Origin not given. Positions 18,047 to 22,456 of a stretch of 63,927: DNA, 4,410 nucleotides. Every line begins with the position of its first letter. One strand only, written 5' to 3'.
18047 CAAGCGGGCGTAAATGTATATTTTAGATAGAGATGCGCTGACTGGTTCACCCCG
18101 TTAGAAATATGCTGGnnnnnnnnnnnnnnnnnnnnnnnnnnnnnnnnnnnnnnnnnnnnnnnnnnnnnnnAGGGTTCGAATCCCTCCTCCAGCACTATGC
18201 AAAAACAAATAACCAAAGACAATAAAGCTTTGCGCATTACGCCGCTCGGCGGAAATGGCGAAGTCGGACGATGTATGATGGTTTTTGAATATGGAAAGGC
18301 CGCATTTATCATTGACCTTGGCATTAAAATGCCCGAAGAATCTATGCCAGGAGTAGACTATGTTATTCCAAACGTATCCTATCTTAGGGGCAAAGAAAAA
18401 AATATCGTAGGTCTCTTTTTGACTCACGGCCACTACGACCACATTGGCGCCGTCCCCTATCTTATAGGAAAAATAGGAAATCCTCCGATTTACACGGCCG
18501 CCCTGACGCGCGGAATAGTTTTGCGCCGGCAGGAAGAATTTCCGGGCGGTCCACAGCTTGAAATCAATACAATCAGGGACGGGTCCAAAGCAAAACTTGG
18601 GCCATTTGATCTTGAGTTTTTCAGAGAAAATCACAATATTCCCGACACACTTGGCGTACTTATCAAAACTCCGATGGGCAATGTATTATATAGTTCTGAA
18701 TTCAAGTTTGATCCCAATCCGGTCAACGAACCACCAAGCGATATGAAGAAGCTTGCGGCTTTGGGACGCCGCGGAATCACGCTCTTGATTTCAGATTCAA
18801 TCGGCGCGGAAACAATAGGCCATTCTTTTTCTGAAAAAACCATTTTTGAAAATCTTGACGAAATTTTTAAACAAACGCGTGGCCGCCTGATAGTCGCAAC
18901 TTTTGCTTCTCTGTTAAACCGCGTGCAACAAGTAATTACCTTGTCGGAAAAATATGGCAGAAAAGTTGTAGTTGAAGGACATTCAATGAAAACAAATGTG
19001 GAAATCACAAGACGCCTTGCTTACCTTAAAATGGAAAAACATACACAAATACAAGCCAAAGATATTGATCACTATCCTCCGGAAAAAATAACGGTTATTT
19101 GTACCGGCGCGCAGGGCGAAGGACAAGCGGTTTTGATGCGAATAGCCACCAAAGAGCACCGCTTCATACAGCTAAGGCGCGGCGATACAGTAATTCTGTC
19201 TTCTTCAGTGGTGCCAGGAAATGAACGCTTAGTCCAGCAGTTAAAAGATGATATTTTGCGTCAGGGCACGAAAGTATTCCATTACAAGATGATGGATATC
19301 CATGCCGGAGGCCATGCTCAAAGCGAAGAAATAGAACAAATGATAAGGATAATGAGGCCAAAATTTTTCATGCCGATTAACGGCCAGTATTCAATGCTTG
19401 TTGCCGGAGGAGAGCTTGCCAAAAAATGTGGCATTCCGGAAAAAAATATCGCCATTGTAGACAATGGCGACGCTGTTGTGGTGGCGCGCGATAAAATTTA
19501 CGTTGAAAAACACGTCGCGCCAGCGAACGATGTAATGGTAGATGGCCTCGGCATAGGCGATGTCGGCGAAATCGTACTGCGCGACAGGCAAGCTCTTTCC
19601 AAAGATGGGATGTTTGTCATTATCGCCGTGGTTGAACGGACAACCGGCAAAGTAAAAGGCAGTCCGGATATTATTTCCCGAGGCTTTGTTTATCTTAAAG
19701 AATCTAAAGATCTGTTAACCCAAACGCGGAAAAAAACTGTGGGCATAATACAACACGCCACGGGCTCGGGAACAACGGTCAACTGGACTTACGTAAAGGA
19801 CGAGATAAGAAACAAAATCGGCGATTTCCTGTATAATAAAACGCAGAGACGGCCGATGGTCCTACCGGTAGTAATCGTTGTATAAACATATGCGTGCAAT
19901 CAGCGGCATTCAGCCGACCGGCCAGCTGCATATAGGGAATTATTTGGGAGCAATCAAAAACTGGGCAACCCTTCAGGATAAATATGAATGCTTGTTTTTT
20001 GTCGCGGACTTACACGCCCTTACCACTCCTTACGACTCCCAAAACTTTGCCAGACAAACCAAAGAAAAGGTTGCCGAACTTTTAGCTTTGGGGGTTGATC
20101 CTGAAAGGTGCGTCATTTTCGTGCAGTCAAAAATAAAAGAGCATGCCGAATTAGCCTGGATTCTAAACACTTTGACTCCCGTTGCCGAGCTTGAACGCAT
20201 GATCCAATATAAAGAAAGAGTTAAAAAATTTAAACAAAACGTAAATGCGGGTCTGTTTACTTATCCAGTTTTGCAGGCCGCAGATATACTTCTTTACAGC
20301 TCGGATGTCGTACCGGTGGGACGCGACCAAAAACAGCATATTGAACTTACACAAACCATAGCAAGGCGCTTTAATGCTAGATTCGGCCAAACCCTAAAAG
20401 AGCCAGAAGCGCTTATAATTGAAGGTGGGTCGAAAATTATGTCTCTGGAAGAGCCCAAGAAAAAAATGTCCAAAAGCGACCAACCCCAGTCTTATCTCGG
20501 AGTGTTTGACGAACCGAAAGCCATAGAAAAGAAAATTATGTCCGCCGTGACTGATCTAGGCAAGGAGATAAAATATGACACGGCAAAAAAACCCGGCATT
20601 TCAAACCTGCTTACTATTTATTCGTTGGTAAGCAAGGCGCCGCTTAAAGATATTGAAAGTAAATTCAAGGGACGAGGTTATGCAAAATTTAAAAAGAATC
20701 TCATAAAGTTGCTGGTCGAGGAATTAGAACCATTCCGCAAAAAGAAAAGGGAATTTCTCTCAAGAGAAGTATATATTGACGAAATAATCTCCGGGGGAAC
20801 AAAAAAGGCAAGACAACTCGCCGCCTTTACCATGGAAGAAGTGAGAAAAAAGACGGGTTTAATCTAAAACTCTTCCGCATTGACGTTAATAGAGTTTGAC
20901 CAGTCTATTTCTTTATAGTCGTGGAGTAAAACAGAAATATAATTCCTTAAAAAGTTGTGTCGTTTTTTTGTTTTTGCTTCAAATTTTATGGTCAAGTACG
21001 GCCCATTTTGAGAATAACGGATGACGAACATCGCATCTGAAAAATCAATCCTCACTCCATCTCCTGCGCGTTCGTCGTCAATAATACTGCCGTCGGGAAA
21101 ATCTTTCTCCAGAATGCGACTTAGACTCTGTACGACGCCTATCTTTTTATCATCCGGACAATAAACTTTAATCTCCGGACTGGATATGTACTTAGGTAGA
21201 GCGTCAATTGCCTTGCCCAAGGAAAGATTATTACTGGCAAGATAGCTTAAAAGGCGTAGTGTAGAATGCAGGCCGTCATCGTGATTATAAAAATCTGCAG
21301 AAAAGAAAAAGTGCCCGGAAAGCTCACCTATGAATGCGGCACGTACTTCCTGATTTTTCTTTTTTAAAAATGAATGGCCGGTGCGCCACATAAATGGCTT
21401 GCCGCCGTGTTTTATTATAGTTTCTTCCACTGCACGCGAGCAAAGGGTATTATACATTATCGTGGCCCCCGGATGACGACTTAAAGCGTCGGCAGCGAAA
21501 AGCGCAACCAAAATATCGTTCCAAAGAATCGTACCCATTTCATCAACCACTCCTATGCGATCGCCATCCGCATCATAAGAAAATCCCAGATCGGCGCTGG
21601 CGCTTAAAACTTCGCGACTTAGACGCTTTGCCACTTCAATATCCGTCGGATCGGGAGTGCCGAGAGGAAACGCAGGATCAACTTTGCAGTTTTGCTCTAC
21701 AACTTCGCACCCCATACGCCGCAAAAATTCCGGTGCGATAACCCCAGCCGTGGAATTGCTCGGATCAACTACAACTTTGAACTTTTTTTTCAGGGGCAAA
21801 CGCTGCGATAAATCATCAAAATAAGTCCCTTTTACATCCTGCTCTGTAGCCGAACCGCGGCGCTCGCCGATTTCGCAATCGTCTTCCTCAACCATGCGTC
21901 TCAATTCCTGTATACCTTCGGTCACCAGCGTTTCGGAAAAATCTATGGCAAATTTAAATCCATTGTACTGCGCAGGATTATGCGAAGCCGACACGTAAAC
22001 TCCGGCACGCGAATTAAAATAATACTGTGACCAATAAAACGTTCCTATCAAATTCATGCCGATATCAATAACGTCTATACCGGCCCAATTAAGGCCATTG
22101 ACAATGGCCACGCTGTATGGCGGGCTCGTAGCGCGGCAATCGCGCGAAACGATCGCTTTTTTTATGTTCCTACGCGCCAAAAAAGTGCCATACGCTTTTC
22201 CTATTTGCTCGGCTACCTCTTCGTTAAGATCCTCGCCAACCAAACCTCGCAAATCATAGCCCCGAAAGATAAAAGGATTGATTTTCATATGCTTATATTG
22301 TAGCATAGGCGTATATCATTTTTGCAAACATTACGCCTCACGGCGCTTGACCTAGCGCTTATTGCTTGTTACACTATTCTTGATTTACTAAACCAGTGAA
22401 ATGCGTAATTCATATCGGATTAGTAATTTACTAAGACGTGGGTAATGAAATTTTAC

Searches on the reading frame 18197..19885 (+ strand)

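Call 10: search_protein_families(library=pfam, proteins=[window:18197-19885:+], max_evalue=0.01)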
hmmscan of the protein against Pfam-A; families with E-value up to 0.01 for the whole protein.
window:18197-19885:+ (562 aa): 5 families
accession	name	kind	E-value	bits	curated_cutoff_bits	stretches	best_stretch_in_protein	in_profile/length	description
PF22505.1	RNase_J_b_CASP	-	2.3e-43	147.4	27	1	229-350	2-123/126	Ribonuclease J, beta-CASP domain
PF17770.6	RNase_J_C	-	4.7e-27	95.4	23.8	1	460-561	1-101/102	Ribonuclease J C-terminal domain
PF00753.33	Lactamase_B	-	2.6e-10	41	22.7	1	28-104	9-78/196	Metallo-beta-lactamase superfamily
PF12706.13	Lactamase_B_2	-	2.2e-08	34.4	27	1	68-170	29-144/200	Beta-lactamase superfamily domain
PF07521.17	RMMBL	-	0.0015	18.9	21.6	0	372-408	16-52/63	Zn-dependent metallo-hydrolase RNA specificity domain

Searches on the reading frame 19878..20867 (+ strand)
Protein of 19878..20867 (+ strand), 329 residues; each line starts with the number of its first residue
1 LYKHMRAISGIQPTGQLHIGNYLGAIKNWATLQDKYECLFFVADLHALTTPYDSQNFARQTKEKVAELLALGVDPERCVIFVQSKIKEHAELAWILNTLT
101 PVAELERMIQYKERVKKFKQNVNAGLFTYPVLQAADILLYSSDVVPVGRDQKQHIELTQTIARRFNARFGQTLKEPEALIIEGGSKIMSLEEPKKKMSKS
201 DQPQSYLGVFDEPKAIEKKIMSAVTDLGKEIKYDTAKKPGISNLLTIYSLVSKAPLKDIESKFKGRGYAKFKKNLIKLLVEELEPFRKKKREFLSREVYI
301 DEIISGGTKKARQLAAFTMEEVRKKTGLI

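Call 10: search_protein_families(library=pfam, proteins=[window:19878-20867:+], max_evalue=0.01)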
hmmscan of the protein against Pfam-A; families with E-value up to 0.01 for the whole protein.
window:19878-20867:+ (329 aa): 1 family
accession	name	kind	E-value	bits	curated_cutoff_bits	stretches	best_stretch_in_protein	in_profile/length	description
PF00579.31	tRNA-synt_1b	-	1.5e-77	261.3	21.1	1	3-281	4-289/292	tRNA synthetases class I (W and Y)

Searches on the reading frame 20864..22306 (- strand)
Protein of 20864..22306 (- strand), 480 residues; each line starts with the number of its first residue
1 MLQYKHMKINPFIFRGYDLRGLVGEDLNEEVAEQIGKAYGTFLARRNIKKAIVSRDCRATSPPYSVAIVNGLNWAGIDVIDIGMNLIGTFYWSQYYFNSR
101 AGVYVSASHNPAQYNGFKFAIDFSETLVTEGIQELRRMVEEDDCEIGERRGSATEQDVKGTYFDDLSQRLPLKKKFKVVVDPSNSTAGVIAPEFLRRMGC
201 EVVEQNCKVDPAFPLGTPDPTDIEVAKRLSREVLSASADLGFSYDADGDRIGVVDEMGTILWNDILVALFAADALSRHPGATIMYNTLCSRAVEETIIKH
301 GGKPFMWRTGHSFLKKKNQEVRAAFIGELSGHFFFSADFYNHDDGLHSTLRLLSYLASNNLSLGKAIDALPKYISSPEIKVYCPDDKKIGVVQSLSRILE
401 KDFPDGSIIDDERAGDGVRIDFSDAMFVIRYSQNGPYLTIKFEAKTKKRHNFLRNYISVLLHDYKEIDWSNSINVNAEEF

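Call 9: search_protein_families(library=pfam, proteins=[window:20864-22306:-], max_evalue=0.01)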
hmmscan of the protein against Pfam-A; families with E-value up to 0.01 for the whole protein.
window:20864-22306:- (480 aa): 4 families
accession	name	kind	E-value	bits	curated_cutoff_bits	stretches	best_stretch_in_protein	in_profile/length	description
PF02878.22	PGM_PMM_I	-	1.4e-25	90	22.5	1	13-141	3-133/138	Phosphoglucomutase/phosphomannomutase, alpha/beta/alpha domain I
PF02879.22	PGM_PMM_II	-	4.9e-24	85.3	29.3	1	162-258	3-103/103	Phosphoglucomutase/phosphomannomutase, alpha/beta/alpha domain II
PF02880.22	PGM_PMM_III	-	2.3e-17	63.6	20.7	1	264-372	3-114/115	Phosphoglucomutase/phosphomannomutase, alpha/beta/alpha domain III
PF00408.26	PGM_PMM_IV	-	0.00054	20.4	23.1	1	378-449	1-57/68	Phosphoglucomutase/phosphomannomutase, C-terminal domain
